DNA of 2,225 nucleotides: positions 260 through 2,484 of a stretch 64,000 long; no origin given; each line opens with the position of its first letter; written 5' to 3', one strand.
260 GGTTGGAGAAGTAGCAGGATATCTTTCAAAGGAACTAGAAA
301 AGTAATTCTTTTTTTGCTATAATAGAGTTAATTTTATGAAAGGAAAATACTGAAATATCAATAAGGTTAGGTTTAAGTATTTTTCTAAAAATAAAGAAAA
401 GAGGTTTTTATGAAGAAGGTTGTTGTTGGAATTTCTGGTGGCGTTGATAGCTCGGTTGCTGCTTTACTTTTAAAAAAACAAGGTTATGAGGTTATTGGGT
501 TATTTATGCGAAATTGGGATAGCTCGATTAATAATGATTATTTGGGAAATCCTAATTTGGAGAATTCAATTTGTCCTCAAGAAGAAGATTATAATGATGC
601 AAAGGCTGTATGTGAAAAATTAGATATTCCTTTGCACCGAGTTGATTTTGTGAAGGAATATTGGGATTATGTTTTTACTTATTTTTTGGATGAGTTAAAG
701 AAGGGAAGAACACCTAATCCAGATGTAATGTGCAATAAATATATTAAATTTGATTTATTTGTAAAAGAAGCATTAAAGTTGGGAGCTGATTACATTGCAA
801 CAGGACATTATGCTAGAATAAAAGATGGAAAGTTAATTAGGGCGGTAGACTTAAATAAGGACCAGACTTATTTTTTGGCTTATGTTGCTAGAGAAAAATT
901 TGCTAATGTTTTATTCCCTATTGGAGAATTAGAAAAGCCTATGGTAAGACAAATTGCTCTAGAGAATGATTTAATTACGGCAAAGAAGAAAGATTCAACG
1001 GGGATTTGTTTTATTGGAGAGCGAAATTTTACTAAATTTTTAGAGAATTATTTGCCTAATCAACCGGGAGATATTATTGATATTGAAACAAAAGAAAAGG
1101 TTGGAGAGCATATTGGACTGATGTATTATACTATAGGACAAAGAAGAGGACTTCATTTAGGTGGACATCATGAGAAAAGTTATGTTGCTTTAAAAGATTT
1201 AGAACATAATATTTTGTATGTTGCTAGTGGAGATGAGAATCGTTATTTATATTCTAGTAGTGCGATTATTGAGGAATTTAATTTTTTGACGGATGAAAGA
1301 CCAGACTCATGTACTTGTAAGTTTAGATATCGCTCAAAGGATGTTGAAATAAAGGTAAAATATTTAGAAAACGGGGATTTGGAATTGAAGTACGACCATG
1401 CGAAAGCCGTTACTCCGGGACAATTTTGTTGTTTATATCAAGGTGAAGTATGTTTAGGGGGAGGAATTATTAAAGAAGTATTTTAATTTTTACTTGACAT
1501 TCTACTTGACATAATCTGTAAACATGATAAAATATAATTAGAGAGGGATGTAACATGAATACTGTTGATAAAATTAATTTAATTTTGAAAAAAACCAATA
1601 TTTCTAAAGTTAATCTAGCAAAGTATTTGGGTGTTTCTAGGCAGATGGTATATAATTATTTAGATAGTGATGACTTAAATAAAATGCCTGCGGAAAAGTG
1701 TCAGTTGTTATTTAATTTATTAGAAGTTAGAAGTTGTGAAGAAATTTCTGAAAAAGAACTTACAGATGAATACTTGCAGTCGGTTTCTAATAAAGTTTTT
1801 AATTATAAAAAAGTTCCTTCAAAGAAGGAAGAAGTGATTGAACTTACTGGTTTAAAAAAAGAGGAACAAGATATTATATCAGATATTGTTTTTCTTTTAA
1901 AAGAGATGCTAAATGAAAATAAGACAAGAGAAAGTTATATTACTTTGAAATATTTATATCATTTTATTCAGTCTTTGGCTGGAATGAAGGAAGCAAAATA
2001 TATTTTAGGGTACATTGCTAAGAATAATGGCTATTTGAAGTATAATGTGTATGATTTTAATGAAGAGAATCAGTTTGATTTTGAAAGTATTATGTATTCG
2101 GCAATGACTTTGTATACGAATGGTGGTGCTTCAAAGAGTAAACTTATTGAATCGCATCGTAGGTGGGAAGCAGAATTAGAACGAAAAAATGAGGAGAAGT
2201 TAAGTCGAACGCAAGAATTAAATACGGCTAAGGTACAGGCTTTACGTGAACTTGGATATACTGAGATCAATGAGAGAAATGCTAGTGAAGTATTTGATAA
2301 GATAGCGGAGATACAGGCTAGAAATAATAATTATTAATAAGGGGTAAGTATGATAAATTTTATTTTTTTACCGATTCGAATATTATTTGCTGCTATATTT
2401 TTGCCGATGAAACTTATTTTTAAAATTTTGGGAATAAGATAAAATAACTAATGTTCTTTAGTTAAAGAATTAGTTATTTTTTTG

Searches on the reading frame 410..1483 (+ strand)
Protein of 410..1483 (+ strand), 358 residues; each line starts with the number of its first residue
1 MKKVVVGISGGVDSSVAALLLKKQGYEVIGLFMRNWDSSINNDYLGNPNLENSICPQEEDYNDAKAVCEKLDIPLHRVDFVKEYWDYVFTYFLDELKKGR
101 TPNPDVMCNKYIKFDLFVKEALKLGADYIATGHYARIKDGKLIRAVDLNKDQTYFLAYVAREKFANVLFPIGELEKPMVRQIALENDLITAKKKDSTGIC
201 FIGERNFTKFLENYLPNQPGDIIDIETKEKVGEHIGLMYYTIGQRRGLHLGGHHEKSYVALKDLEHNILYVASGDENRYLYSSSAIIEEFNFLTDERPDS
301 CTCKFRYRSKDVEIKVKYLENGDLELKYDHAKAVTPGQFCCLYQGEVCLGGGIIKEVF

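Call 10: search_protein_families(library=pfam, proteins=[window:410-1483:+], max_evalue=0.00001)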
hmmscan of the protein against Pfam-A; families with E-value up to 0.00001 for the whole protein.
window:410-1483:+ (358 aa): 4 families
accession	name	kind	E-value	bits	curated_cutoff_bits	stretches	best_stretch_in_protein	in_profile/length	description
PF03054.22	tRNA_Me_trans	-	3.8e-78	262.2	20.6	1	2-203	1-201/202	tRNA methyl transferase HUP domain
PF20259.3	tRNA_Me_trans_M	-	7.8e-24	83.5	27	1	209-272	2-65/66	tRNA methyl transferase PRC-barrel domain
PF20258.4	tRNA_Me_trans_C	-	1.7e-18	67.2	20.6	1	285-354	4-77/77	Aminomethyltransferase beta-barrel domain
PF02540.23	NAD_synthase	-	1.2e-07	31.5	21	1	2-81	19-82/242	NAD synthase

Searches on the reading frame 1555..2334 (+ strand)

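Call 10: search_protein_families(library=pfam, proteins=[window:1555-2334:+], max_evalue=0.00001)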
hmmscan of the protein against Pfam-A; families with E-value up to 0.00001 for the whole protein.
window:1555-2334:+ (260 aa): 0 families

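Call 46: search_protein_families(library=pfam, proteins=[window:1555-2334:+], max_evalue=0.1)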
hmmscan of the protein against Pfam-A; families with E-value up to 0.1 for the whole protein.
window:1555-2334:+ (260 aa): 5 families
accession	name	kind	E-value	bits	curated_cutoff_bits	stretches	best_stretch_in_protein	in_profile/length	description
PF08279.18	HTH_11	-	0.00038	20.7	25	1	10-37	10-37/55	HTH domain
PF15943.11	YdaS_toxin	-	0.0024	18.1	30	1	18-50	11-41/65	Bacterial toxin YdaS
PF12728.13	HTH_17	-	0.0049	17.6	27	1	21-43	7-29/51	Helix-turn-helix domain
PF13309.12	HTH_22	-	0.0058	17.1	29.6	1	21-37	47-63/63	HTH domain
PF01381.28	HTH_3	-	0.061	13.8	23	0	10-35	4-29/55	Helix-turn-helix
